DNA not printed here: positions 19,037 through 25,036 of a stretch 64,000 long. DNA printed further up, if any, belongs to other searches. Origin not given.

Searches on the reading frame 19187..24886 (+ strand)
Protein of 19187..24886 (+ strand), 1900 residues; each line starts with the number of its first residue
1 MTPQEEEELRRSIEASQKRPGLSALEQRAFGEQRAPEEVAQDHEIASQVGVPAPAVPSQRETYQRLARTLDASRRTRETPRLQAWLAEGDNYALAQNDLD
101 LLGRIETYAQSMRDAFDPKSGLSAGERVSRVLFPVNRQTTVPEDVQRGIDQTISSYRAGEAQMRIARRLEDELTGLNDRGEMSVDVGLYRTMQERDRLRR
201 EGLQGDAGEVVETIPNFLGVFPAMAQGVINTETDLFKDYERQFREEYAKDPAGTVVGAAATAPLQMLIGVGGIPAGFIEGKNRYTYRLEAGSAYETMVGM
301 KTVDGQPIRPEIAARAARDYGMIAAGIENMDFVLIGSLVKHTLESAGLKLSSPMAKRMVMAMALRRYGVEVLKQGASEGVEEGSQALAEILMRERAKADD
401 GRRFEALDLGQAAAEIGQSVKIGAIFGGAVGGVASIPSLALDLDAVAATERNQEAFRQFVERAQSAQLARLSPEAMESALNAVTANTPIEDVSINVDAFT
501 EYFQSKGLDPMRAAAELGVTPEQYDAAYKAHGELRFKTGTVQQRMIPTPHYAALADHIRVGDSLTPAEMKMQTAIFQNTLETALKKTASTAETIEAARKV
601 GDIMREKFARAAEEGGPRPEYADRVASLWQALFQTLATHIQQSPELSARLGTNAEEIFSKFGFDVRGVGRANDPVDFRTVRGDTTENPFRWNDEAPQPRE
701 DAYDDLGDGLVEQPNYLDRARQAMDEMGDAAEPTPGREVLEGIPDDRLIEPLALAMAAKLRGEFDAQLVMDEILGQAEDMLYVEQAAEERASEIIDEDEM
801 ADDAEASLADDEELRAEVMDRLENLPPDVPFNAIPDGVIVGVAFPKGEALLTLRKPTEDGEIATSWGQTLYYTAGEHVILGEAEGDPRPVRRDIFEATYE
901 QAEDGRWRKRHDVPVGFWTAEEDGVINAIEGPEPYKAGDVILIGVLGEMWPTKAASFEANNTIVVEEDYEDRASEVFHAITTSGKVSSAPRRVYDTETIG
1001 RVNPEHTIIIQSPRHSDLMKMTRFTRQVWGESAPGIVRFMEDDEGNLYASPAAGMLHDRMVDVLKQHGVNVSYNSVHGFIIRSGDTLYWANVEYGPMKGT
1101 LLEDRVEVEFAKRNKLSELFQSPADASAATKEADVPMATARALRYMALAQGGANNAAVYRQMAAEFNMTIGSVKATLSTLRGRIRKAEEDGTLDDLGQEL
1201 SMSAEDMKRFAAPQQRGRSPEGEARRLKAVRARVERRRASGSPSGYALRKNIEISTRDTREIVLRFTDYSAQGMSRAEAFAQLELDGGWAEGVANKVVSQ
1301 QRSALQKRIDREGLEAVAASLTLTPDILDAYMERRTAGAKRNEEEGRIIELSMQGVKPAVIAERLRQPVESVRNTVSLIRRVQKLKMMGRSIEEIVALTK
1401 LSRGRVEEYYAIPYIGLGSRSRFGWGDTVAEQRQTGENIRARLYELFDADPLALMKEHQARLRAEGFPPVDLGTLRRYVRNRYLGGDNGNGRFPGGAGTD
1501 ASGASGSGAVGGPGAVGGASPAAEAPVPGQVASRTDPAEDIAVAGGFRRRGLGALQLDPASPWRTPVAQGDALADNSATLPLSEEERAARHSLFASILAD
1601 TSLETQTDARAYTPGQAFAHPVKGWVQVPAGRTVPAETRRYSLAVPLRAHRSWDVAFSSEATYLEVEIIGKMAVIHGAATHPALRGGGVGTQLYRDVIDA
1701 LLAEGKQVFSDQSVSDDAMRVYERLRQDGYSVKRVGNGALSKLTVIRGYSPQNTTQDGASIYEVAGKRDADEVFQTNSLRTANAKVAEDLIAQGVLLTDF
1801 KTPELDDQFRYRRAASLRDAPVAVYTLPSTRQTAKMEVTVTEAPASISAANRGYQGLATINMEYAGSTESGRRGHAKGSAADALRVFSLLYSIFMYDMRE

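Call 5: search_protein_families(library=pfam, proteins=[window:19187-24886:+], max_evalue=0.1)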
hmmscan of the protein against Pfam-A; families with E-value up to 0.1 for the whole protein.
window:19187-24886:+ (1900 aa): 7 families
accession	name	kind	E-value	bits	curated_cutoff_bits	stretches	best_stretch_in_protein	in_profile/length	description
PF18834.6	LPD22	-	2e-13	50.8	28.6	1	32-114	10-92/97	Large polyvalent protein associated domain 22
PF00583.31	Acetyltransf_1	-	3.2e-06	27.8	20.7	1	1671-1725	58-114/116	Acetyltransferase (GNAT) family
PF07900.17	DUF1670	-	0.00019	21.3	25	1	1347-1411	155-219/220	Protein of unknown function (DUF1670)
PF13508.13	Acetyltransf_7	-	0.0012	19.7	27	1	1674-1725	31-80/84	Acetyltransferase (GNAT) domain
PF13384.12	HTH_23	-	0.029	14.6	24.6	0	1346-1376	8-38/50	Homeodomain-like domain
PF13673.13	Acetyltransf_10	-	0.031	14.7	23.6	0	1674-1725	53-105/128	Acetyltransferase (GNAT) domain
PF08445.16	FR47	-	0.041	14.3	22.1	0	1675-1725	24-75/86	FR47-like protein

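Call 8: search_protein_families(library=phrogs, proteins=[window:19187-24886:+], max_evalue=0.001)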
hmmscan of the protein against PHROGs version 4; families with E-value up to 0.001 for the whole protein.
window:19187-24886:+ (1900 aa): 2 families
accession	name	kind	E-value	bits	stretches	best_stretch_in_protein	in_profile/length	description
phrog_9880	-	unknown function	7e-19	67.9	1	30-725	51-735/2231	-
phrog_1810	-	unknown function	0.00085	20.4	0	871-904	62-94/166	-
